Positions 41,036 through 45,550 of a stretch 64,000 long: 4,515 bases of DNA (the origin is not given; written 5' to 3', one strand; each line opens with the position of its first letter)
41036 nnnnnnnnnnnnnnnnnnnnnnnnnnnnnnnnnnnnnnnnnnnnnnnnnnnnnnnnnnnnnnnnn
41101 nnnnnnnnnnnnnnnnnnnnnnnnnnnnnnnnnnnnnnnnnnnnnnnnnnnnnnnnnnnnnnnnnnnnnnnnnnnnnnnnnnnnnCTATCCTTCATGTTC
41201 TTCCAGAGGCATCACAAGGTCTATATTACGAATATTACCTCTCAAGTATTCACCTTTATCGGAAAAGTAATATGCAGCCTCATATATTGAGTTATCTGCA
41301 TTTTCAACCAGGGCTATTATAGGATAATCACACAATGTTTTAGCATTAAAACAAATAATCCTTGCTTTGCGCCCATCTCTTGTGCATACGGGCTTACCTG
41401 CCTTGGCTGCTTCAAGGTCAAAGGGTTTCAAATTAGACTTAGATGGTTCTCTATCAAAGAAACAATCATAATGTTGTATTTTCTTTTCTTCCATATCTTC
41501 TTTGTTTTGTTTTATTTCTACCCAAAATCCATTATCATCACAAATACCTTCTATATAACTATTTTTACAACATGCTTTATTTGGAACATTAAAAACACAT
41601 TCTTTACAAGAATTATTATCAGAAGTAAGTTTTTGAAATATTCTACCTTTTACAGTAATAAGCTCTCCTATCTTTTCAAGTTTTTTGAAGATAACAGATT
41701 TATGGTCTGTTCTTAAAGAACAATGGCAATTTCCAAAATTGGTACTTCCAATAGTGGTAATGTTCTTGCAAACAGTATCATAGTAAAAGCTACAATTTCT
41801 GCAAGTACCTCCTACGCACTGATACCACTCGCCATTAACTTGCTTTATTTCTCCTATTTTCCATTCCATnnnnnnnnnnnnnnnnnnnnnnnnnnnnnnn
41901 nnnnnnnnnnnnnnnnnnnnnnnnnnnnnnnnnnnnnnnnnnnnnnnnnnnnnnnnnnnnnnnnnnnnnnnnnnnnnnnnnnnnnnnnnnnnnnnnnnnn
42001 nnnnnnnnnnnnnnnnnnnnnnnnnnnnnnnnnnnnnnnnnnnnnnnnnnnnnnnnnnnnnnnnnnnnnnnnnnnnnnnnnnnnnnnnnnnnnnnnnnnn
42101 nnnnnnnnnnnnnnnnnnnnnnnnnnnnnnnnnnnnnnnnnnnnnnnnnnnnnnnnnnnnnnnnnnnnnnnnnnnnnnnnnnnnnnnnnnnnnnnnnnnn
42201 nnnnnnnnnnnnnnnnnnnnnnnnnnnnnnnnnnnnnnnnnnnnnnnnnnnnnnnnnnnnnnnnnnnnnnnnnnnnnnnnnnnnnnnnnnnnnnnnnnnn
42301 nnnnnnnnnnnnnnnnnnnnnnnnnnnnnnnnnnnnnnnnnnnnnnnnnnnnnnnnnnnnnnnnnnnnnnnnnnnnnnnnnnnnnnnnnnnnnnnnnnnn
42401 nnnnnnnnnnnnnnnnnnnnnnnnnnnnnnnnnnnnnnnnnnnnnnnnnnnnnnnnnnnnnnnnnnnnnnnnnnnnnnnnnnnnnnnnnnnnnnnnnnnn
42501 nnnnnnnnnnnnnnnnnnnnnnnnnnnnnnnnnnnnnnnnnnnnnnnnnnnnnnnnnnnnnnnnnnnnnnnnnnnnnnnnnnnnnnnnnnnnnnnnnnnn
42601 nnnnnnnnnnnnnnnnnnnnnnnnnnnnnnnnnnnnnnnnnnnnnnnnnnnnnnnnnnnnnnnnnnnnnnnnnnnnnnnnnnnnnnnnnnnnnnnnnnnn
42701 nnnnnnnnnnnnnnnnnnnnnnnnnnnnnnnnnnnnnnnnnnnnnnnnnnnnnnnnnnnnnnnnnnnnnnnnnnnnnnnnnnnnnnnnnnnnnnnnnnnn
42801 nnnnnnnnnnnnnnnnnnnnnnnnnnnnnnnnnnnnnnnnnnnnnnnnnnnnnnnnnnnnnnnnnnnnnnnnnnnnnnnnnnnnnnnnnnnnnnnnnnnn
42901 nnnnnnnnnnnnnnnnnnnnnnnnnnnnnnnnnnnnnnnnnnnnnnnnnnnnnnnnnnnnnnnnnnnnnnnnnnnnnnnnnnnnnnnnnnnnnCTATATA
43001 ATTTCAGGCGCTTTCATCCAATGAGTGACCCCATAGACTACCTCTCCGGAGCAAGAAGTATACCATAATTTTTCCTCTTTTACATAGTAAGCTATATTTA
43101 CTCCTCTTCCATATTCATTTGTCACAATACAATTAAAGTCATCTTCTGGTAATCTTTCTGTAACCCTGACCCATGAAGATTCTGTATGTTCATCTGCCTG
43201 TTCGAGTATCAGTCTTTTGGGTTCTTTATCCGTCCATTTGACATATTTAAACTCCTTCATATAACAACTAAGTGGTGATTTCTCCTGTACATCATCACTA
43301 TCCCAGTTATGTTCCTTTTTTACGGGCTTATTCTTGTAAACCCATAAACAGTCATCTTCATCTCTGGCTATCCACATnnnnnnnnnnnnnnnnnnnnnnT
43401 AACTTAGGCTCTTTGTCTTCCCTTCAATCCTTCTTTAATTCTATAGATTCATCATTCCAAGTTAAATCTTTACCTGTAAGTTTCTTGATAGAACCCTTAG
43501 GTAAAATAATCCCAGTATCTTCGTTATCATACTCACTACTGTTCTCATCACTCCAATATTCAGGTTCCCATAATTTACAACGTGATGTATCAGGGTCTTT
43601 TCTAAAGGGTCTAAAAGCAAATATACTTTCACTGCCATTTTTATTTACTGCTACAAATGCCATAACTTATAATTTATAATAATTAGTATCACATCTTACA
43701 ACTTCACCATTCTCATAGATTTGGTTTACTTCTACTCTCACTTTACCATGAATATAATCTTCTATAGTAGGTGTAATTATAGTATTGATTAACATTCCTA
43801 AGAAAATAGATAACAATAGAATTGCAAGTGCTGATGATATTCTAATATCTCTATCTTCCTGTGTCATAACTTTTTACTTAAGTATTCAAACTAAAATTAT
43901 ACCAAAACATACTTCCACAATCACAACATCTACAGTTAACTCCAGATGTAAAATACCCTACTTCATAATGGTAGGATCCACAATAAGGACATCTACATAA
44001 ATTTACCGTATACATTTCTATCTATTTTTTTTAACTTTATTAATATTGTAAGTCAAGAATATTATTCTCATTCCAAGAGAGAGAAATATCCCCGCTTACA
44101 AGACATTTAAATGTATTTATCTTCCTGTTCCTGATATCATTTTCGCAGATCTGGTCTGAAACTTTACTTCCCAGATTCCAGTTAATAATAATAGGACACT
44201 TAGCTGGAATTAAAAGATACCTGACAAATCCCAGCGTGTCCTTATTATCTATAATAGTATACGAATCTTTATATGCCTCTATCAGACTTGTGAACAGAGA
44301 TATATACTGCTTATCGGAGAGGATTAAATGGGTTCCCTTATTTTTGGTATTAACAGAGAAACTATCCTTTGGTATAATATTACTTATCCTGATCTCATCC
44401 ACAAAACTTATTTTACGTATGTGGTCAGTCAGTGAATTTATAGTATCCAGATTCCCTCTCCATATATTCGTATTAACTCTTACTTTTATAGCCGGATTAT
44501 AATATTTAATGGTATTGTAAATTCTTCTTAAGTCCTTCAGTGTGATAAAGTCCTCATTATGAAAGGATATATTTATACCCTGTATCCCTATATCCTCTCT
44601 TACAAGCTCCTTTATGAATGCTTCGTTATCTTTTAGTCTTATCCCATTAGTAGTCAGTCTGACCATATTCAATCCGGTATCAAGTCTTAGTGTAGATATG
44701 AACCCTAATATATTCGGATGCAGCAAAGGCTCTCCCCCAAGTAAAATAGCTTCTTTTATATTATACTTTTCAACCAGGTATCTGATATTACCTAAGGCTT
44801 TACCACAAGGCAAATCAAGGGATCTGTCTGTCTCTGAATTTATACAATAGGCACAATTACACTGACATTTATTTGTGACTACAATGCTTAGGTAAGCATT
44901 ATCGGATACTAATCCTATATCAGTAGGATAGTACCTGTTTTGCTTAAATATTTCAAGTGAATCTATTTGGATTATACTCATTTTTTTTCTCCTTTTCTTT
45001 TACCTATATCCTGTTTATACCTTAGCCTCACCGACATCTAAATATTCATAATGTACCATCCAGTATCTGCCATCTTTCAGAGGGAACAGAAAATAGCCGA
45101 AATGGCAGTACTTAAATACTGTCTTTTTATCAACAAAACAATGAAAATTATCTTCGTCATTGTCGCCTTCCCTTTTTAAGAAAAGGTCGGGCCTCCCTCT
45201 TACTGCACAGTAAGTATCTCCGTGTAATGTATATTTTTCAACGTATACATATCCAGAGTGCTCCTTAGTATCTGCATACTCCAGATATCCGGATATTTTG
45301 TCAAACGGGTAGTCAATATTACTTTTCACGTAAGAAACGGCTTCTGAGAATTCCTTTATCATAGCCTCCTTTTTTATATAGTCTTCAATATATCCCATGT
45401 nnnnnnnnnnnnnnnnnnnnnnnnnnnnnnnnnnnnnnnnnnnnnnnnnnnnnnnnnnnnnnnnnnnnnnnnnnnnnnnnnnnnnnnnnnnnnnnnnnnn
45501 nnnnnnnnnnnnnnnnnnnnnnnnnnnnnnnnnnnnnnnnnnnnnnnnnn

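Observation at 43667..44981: Radical SAM enzyme followed by a 45-aa seven-cysteine peptide and a small membrane protein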

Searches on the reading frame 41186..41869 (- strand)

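Call 74: search_protein_families(library=pfam, proteins=[window:41186-41869:-], max_evalue=0.01)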
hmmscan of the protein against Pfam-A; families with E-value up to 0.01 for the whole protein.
window:41186-41869:- (227 aa): 1 family
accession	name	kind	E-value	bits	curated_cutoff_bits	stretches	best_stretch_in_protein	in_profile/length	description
PF15959.10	DUF4762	-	0.0098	16.2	27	0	14-34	8-28/61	Domain of unknown function (DUF4762)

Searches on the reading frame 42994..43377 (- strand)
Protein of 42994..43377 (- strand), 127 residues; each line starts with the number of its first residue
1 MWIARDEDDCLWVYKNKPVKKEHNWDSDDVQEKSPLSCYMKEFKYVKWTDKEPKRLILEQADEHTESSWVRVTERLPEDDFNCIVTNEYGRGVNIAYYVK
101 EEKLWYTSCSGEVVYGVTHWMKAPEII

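Call 74: search_protein_families(library=pfam, proteins=[window:42994-43377:-], max_evalue=0.01)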
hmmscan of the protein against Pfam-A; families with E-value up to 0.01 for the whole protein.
window:42994-43377:- (127 aa): 1 family
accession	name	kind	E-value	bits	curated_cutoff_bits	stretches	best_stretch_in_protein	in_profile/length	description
PF04448.17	DUF551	-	2e-06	29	22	1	68-125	1-65/68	Protein of unknown function (DUF551)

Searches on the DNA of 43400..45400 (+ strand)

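Call 7: search_dna_similar(query=window:43400-45400:+, collection=phages, mode=near)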
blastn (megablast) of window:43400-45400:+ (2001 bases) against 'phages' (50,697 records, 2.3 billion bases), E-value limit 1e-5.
No match.

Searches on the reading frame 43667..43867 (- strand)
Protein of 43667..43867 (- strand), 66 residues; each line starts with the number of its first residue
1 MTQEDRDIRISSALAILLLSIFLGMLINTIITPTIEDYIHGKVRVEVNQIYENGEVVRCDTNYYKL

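Call 3: search_protein_families(library=pfam, proteins=[window:43667-43867:-], max_evalue=1)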
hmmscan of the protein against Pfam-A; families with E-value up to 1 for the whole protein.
window:43667-43867:- (66 aa): 1 family
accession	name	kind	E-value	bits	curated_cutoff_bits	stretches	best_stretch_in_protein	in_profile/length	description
PF11812.13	DUF3333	-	0.1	13.2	26.5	1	4-48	10-54/151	Domain of unknown function (DUF3333)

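Call 4: search_protein_families(library=ncbifam, proteins=[window:43667-43867:-], max_evalue=1)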
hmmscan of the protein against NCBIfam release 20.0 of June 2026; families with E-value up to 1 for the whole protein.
window:43667-43867:- (66 aa): 1 family
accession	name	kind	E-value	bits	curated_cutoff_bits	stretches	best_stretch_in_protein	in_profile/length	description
NF045999.1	MAG1140_fam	equivalog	0.034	14.3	35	1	14-50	11-47/126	MAG1140 family protein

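Call 5: search_protein_families(library=phrogs, proteins=[window:43667-43867:-], max_evalue=0.1)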
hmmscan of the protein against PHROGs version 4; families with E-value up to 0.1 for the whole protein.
window:43667-43867:- (66 aa): 0 families

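Call 6: search_protein_families(library=padloc, proteins=[window:43667-43867:-], max_evalue=1)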
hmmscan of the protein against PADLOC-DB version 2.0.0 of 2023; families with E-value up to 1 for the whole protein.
window:43667-43867:- (66 aa): 0 families

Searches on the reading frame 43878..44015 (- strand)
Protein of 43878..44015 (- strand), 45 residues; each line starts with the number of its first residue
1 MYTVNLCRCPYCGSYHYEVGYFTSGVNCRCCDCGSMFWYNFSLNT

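Call 3: search_protein_families(library=pfam, proteins=[window:43878-44015:-], max_evalue=1)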
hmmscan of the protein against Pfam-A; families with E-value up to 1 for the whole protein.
window:43878-44015:- (45 aa): 0 families

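Call 4: search_protein_families(library=ncbifam, proteins=[window:43878-44015:-], max_evalue=1)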
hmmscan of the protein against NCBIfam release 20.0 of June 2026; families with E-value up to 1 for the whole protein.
window:43878-44015:- (45 aa): 1 family
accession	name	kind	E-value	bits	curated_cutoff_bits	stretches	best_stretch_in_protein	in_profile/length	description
NF001607.0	PRK00398.1-4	equivalog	0.018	14.8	89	1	7-14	29-36/53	DNA-directed RNA polymerase subunit P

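Call 5: search_protein_families(library=phrogs, proteins=[window:43878-44015:-], max_evalue=0.1)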
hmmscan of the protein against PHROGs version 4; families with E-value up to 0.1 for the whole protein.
window:43878-44015:- (45 aa): 3 families
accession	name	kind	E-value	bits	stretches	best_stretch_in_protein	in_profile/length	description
phrog_31134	-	unknown function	0.00035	21.5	1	8-34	21-47/55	-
phrog_33239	-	unknown function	0.024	15.5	1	8-37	5-35/40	-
phrog_8736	-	unknown function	0.043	15.4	1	8-32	10-35/93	-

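Call 6: search_protein_families(library=padloc, proteins=[window:43878-44015:-], max_evalue=1)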
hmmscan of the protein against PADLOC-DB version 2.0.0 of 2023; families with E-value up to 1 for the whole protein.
window:43878-44015:- (45 aa): 0 families

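Call 71: find_homologous_proteins(query=window:43881-44015:-, max_evalue=10)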
Query seq(45 aa) (45 aa): 15 proteins with E <= 10 among 15 candidates.
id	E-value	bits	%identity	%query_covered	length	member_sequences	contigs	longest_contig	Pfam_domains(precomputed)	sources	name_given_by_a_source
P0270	3.3e-24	101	96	100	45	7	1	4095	-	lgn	-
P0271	2.1e-21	92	82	100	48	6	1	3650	-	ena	-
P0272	4.5e-21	91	90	93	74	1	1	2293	-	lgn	-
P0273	2.3e-20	89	84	100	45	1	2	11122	-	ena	-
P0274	3.0e-15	73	77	87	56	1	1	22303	-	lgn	-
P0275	5.2e-15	72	67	93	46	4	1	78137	-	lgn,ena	-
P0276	5.5e-15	72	69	93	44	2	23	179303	-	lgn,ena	-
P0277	1.1e-14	71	86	82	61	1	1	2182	-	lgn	-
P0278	1.3e-14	71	67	93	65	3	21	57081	-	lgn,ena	-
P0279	1.4e-14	71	69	93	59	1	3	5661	-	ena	-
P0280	8.3e-14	68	67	93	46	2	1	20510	-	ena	-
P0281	7.9e-13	65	82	76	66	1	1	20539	-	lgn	-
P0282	1.1e-10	58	76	73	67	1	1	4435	-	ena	-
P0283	3.4e-5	41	79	62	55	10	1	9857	-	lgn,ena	-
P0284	6.6e-5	40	78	60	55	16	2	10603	-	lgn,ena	-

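Call 93: predict_structure(alignment_id=A2)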
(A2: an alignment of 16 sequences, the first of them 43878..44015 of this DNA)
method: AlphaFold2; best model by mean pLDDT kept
length: 45 residues; sequences in the alignment: 16
mean_pLDDT: 59.4   pTM: 0.32
mean pLDDT of the five models: 59.4, 54.9, 51.6, 49.6, 48.1
residues with pLDDT >= 90: 0; 70-90: 4; 50-70: 35; < 50: 6
segments of 3 or more residues with pLDDT < 50: 42-45
pLDDT, mean of each block of 10 residues (from residue 1): 63 68 54 60 44
secondary structure, 60 per line:
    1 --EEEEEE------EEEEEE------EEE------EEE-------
elements in order: E3-8 E15-20 E27-29 E36-38

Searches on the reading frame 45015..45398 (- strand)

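Call 3: search_protein_families(library=pfam, proteins=[window:45015-45398:-], max_evalue=1)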
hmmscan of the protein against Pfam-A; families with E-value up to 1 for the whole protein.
window:45015-45398:- (127 aa): 0 families

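Call 5: search_protein_families(library=phrogs, proteins=[window:45015-45398:-], max_evalue=0.1)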
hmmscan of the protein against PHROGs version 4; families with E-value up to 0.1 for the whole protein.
window:45015-45398:- (127 aa): 1 family
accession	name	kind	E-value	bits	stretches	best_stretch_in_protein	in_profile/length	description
phrog_629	-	integration and excision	0.047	14.7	1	91-117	22-49/82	excisionase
